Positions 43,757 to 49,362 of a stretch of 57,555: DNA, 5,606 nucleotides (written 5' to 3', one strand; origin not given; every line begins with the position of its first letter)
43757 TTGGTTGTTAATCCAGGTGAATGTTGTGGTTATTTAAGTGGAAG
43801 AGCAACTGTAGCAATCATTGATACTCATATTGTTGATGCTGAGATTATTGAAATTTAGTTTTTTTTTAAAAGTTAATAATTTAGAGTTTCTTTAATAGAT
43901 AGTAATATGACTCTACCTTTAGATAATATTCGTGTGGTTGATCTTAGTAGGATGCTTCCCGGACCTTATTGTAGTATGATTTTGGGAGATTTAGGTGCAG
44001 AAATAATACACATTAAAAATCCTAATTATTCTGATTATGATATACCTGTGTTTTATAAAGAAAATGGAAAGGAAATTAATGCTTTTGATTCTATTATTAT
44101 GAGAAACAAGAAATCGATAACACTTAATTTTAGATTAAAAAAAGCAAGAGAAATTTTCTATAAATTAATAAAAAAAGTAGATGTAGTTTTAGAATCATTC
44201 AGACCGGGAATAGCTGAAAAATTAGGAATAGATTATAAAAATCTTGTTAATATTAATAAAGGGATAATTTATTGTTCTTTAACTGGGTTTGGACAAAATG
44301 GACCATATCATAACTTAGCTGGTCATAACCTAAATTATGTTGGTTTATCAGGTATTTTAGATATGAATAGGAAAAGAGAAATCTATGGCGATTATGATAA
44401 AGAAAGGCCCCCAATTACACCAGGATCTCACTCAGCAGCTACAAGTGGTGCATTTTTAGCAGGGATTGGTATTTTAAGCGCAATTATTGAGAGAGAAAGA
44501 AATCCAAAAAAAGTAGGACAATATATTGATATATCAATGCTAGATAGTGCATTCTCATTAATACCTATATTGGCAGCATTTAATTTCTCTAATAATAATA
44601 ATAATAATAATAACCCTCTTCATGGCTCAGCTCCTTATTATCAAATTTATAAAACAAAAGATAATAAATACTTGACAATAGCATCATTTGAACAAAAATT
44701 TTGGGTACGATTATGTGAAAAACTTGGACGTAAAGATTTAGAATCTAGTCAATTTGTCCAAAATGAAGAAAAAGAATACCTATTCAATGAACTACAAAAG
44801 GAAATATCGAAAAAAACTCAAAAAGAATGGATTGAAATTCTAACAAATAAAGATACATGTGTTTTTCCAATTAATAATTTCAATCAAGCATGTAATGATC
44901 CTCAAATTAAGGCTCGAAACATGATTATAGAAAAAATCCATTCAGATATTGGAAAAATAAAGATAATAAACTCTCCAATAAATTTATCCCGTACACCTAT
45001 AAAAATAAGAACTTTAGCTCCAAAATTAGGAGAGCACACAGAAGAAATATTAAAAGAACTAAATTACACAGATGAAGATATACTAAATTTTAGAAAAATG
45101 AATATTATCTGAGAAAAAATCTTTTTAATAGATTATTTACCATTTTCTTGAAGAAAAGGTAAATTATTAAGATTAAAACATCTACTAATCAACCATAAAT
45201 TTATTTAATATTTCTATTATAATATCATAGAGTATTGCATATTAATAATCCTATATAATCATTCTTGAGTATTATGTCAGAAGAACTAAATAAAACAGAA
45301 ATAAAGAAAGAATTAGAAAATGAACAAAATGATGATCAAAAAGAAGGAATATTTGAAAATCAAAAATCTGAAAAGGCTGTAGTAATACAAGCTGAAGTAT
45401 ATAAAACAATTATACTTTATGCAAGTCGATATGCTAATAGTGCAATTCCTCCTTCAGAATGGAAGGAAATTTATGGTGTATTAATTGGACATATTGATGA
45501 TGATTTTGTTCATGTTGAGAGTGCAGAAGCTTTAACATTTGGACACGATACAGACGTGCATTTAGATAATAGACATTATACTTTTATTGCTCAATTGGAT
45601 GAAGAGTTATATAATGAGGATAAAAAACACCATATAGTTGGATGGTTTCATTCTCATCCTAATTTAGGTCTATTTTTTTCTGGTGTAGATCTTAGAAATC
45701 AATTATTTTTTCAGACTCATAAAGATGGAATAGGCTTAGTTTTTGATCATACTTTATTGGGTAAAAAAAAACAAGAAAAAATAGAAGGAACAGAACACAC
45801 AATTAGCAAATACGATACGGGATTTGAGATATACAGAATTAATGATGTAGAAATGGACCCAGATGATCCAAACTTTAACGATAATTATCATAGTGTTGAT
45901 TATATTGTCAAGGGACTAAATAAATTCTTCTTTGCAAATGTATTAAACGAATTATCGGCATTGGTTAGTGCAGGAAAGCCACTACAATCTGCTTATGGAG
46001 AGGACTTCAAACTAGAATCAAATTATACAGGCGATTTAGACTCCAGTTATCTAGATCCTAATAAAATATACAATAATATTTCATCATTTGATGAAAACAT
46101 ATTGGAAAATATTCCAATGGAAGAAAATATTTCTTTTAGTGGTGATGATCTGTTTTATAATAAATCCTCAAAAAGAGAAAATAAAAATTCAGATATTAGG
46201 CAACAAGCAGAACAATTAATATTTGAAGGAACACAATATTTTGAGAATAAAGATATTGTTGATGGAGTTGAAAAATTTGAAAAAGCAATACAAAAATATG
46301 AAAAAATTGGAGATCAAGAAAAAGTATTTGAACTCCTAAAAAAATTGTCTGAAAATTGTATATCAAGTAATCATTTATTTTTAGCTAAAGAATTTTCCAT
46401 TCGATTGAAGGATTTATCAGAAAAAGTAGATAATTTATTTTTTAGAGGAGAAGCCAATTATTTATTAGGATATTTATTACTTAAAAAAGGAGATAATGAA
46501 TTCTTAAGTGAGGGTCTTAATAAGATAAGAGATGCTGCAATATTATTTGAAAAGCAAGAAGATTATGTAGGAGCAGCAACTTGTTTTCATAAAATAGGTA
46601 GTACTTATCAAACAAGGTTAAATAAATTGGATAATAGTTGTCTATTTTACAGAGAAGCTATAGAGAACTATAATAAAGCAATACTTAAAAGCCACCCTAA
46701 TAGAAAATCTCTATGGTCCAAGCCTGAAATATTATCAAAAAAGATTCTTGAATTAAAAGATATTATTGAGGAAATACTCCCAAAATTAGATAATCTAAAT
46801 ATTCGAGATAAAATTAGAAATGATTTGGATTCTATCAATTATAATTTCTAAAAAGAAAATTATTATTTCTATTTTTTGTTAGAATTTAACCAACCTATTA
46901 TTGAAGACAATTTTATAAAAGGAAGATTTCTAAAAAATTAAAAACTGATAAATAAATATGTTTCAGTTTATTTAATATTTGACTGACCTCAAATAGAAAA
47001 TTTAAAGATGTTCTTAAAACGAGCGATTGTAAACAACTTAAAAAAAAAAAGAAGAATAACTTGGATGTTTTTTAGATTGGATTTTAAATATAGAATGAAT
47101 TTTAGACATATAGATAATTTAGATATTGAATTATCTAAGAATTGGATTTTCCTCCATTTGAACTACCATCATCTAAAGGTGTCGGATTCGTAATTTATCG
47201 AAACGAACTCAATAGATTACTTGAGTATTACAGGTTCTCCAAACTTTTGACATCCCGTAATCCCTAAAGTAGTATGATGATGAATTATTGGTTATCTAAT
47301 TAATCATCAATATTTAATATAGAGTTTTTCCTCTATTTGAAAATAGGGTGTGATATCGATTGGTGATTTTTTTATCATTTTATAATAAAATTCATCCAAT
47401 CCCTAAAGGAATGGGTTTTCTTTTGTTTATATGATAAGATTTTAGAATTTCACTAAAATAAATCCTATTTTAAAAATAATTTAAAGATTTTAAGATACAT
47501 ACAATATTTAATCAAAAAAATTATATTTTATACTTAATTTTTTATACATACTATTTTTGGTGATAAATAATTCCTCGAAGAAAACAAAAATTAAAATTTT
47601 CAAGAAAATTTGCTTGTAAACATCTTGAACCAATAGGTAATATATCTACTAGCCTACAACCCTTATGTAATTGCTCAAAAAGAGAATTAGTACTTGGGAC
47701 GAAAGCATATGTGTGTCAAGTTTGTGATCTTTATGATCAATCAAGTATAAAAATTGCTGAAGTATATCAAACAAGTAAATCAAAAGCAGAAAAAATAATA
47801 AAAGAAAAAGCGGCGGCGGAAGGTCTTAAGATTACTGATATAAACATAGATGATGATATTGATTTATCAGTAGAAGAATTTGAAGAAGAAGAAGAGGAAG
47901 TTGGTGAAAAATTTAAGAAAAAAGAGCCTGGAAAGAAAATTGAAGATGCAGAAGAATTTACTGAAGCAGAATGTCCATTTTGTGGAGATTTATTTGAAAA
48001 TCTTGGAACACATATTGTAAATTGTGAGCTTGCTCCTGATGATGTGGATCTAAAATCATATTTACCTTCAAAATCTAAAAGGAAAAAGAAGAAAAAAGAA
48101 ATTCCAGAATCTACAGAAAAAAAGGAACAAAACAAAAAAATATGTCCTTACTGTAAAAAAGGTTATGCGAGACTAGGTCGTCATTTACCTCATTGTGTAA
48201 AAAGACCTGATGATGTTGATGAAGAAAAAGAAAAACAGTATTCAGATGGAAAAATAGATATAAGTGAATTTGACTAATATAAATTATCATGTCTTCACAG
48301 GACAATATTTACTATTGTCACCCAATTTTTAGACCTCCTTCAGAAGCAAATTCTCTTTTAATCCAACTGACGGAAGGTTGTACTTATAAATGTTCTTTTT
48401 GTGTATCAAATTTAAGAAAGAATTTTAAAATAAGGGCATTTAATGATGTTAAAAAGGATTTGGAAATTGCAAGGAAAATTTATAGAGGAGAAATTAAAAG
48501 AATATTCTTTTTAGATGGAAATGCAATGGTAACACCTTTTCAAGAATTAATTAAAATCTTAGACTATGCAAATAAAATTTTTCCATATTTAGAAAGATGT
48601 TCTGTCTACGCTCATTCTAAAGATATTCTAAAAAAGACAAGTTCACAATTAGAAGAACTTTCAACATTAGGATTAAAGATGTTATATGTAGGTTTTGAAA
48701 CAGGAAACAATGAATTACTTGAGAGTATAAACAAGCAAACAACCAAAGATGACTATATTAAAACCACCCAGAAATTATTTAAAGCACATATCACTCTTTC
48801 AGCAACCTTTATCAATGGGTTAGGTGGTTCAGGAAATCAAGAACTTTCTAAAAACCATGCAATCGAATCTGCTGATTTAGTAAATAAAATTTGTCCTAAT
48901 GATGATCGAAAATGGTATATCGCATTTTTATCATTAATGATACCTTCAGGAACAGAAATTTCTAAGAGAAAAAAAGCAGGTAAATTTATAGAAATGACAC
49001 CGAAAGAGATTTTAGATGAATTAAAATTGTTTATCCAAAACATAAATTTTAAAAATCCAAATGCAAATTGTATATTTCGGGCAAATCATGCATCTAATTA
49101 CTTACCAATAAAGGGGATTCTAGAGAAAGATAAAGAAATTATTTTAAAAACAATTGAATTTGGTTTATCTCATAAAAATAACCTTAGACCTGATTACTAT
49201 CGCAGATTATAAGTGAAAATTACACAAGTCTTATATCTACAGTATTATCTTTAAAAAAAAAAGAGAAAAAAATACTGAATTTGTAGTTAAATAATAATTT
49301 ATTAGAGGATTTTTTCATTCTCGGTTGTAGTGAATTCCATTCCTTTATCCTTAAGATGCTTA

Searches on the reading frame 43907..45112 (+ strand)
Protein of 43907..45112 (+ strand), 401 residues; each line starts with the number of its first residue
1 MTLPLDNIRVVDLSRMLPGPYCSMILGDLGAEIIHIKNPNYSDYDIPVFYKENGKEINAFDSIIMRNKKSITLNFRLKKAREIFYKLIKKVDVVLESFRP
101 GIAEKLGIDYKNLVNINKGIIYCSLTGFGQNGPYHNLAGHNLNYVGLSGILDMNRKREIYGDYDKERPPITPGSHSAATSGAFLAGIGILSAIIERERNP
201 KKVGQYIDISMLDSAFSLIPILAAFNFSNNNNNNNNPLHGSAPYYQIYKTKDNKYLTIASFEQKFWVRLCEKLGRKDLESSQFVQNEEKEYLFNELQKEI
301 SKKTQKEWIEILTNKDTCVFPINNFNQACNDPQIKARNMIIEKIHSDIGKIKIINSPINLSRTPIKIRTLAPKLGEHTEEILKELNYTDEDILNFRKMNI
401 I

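Call 75: search_protein_families(library=pfam, proteins=[window:43907-45112:+], max_evalue=0.00001)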
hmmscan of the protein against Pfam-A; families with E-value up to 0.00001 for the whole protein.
window:43907-45112:+ (401 aa): 1 family
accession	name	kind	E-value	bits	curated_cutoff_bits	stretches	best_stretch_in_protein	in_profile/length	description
PF02515.22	CoA_transf_3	-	6.6e-91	305.6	23.3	1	5-378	1-366/366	CoA-transferase family III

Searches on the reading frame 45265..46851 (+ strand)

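Call 75: search_protein_families(library=pfam, proteins=[window:45265-46851:+], max_evalue=0.00001)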
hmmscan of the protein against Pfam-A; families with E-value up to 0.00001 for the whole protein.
window:45265-46851:+ (528 aa): 1 family
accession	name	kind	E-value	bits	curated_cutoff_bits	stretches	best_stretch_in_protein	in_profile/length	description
PF01398.27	JAB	-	6.7e-17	61.8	22.5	1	36-151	3-113/117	JAB1/Mov34/MPN/PAD-1 ubiquitin protease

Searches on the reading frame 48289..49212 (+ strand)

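Call 75: search_protein_families(library=pfam, proteins=[window:48289-49212:+], max_evalue=0.00001)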
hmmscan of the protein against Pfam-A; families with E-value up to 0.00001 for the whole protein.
window:48289-49212:+ (307 aa): 1 family
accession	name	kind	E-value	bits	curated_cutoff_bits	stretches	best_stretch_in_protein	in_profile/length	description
PF04055.27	Radical_SAM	-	7.9e-18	65.6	29.5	1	25-185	1-158/166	Radical SAM superfamily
